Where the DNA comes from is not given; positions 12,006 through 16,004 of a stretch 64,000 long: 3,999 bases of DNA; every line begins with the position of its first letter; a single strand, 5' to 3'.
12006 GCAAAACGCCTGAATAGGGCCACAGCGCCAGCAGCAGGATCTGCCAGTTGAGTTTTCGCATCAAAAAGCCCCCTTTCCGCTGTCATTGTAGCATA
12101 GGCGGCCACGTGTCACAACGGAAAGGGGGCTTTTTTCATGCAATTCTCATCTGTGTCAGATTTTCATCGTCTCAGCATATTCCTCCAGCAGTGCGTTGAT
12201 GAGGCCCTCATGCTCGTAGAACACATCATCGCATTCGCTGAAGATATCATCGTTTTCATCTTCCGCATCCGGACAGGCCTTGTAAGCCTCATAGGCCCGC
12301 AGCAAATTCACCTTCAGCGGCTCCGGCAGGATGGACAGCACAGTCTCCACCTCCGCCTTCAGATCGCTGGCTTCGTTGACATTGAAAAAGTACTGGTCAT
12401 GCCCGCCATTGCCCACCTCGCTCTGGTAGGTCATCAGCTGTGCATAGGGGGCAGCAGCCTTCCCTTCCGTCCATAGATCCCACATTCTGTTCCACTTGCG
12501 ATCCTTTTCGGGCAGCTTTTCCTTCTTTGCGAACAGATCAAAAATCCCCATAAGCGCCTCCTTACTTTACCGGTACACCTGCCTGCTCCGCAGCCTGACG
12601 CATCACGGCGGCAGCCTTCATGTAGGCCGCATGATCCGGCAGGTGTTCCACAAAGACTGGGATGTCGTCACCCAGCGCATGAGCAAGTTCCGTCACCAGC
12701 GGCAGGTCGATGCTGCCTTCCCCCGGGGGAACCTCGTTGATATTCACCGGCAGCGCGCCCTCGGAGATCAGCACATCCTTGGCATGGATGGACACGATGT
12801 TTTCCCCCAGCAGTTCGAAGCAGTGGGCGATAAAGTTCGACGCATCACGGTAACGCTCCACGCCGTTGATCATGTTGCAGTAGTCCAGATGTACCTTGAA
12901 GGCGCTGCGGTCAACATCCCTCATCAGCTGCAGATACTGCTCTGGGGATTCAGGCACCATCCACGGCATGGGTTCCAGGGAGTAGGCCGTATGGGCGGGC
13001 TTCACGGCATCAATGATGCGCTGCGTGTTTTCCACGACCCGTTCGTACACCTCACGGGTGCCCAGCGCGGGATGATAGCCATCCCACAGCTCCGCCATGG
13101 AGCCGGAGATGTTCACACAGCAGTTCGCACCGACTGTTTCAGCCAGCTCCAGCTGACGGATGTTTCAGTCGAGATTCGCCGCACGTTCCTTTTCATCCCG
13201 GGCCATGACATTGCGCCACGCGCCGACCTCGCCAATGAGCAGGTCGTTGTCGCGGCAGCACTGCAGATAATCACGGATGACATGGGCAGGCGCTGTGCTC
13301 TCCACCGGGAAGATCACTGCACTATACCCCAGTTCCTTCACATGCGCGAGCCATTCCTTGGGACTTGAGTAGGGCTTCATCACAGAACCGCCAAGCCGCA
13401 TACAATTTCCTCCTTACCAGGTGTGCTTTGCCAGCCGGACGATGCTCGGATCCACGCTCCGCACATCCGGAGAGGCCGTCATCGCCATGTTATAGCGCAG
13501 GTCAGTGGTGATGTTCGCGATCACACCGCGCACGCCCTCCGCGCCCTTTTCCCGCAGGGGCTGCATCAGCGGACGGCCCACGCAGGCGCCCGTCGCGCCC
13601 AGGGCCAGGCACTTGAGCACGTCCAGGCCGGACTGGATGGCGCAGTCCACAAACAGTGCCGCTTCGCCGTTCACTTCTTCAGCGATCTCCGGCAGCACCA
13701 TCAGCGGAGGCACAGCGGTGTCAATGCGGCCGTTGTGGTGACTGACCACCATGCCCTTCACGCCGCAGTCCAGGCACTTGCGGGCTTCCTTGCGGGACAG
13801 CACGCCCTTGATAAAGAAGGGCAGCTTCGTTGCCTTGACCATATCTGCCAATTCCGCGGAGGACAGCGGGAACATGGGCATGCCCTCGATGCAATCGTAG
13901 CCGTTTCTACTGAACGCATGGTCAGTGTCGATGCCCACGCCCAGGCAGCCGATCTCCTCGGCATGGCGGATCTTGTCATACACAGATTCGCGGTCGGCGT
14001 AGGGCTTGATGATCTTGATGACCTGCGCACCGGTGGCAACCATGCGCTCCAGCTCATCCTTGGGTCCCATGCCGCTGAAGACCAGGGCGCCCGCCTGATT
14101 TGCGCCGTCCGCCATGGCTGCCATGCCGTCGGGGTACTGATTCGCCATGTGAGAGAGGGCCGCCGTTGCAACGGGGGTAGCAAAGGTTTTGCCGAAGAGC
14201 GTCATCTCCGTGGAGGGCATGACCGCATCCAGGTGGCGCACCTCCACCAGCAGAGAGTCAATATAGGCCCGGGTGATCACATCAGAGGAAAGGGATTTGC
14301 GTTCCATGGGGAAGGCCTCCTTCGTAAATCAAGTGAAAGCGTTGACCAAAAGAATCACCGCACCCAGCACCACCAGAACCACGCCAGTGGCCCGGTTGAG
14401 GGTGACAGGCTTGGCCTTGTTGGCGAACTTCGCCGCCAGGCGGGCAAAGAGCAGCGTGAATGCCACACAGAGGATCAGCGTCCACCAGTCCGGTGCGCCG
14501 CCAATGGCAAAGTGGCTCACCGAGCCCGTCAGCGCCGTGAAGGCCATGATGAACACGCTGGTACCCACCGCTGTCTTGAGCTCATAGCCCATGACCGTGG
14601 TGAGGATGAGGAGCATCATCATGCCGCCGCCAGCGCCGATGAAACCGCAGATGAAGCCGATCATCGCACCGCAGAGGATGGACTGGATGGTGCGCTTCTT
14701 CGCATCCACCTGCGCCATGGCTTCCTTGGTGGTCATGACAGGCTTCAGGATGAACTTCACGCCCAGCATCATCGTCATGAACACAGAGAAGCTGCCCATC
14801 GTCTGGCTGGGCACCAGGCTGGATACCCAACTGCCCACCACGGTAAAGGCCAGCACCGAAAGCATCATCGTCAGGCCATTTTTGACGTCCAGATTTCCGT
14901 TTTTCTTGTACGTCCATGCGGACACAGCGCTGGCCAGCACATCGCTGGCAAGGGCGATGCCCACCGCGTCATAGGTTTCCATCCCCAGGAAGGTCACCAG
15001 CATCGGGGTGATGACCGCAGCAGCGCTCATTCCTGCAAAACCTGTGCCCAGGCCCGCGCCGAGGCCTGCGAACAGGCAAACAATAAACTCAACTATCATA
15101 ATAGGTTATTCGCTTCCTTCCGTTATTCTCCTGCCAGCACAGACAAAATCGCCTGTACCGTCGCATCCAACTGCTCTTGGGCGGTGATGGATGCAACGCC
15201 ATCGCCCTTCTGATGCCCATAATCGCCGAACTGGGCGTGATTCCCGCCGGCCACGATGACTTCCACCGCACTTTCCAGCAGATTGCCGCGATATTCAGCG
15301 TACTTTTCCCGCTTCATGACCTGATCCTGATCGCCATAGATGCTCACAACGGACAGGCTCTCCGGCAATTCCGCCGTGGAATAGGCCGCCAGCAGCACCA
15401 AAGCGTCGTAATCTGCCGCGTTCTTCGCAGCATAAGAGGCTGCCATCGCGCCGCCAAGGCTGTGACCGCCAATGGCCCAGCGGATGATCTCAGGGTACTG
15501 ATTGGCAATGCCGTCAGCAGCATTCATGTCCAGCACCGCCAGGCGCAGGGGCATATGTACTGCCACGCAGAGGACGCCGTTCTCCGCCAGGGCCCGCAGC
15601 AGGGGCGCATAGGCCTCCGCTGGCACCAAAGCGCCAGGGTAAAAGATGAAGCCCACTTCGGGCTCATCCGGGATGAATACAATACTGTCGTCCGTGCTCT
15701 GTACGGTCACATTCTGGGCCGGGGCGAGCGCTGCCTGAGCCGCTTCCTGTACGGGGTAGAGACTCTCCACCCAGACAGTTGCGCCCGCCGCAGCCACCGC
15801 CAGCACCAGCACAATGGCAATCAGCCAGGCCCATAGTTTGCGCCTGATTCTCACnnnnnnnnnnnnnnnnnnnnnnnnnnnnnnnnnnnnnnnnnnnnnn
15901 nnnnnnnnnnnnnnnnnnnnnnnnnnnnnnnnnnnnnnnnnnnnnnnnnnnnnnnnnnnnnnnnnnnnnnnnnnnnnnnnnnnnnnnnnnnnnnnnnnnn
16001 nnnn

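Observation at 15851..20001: Non-canonical Hsp70 module: Zn-ribbon membrane protein, DUF5685-like protein, J-protein and Hsp70, without GrpE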

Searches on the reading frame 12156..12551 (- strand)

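Call 3: search_protein_families(library=pfam, proteins=[window:12156-12551:-], max_evalue=0.01)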
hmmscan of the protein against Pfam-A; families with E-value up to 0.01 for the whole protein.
window:12156-12551:- (131 aa): 1 family
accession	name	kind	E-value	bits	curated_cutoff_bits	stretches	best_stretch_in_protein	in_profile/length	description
PF14300.12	DMP19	-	8.2e-09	36.5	25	1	38-127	12-110/112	DMP19-like protein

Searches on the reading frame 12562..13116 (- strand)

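Call 3: search_protein_families(library=pfam, proteins=[window:12562-13116:-], max_evalue=0.01)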
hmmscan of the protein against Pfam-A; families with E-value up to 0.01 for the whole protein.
window:12562-13116:- (184 aa): 1 family
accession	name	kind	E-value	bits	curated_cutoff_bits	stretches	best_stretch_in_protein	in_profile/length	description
PF01261.30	AP_endonuc_2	-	2.7e-16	60.4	31.1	1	11-174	88-248/249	Xylose isomerase-like TIM barrel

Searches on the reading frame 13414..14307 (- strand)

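Call 3: search_protein_families(library=pfam, proteins=[window:13414-14307:-], max_evalue=0.01)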
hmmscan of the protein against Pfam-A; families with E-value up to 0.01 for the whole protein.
window:13414-14307:- (297 aa): 2 families
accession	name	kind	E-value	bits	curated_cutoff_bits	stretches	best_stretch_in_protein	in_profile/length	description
PF01070.24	FMN_dh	-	1.2e-54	186.2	24.9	2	148-291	205-349/350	FMN-dependent dehydrogenase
PF01645.23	Glu_synthase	-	0.0025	17.5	20.4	0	210-248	270-308/369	Conserved region in glutamate synthase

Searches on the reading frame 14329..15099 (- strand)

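Call 3: search_protein_families(library=pfam, proteins=[window:14329-15099:-], max_evalue=0.01)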
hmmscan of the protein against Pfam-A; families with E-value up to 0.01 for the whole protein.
window:14329-15099:- (256 aa): 1 family
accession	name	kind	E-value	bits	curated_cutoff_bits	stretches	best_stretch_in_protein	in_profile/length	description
PF01925.25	TauE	-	1.3e-38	133.4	32.6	1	9-247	2-235/237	Sulfite exporter TauE/SafE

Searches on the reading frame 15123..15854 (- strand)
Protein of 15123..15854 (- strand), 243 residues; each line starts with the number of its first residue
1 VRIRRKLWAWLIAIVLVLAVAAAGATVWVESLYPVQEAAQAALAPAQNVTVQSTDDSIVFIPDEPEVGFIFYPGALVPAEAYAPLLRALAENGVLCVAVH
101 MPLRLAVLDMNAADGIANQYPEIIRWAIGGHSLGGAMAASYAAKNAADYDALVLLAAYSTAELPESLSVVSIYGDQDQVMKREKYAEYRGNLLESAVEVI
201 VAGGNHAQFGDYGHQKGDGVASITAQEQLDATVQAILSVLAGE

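Call 3: search_protein_families(library=pfam, proteins=[window:15123-15854:-], max_evalue=0.01)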
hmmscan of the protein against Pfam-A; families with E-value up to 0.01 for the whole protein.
window:15123-15854:- (243 aa): 5 families
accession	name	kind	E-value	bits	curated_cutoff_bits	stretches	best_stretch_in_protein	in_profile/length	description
PF12695.13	Abhydrolase_5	-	2.3e-48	164.5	27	1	69-229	2-163/164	Alpha/beta hydrolase family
PF12146.15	Hydrolase_4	-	1.9e-06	27.8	27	1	109-159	61-111/239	Serine aminopeptidase, S33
PF00561.26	Abhydrolase_1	-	9.7e-06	25.8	25.8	0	127-157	72-102/245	alpha/beta hydrolase fold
PF01764.32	Lipase_3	-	0.0031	17.9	22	1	117-144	57-83/140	Lipase (class 3)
PF20408.4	Abhydrolase_11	-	0.0051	17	27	0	102-155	54-105/193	Alpha/beta hydrolase domain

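Call 5: search_protein_families(library=ncbifam, proteins=[window:15123-15854:-], max_evalue=0.01)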
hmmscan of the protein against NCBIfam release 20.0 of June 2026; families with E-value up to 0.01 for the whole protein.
window:15123-15854:- (243 aa): 3 families
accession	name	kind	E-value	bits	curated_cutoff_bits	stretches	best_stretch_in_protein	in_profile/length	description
NF050089.1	i_nPHAscl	equivalog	2.5e-05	23.5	300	0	125-161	85-121/288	intracellular short-chain-length polyhydroxyalkanoate depolymerase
TIGR01738.1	bioH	equivalog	0.00015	21.5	206.95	0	111-159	54-100/245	pimeloyl-ACP methyl ester esterase BioH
NF011457.0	PRK14875.1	equivalog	0.0041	16.1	307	0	125-157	199-231/372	acetoin dehydrogenase dihydrolipoyllysine-residue acetyltransferase subunit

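Call 6: search_protein_families(library=padloc, proteins=[window:15123-15854:-], max_evalue=0.01)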
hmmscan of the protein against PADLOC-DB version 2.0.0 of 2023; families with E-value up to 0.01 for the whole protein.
window:15123-15854:- (243 aa): 0 families
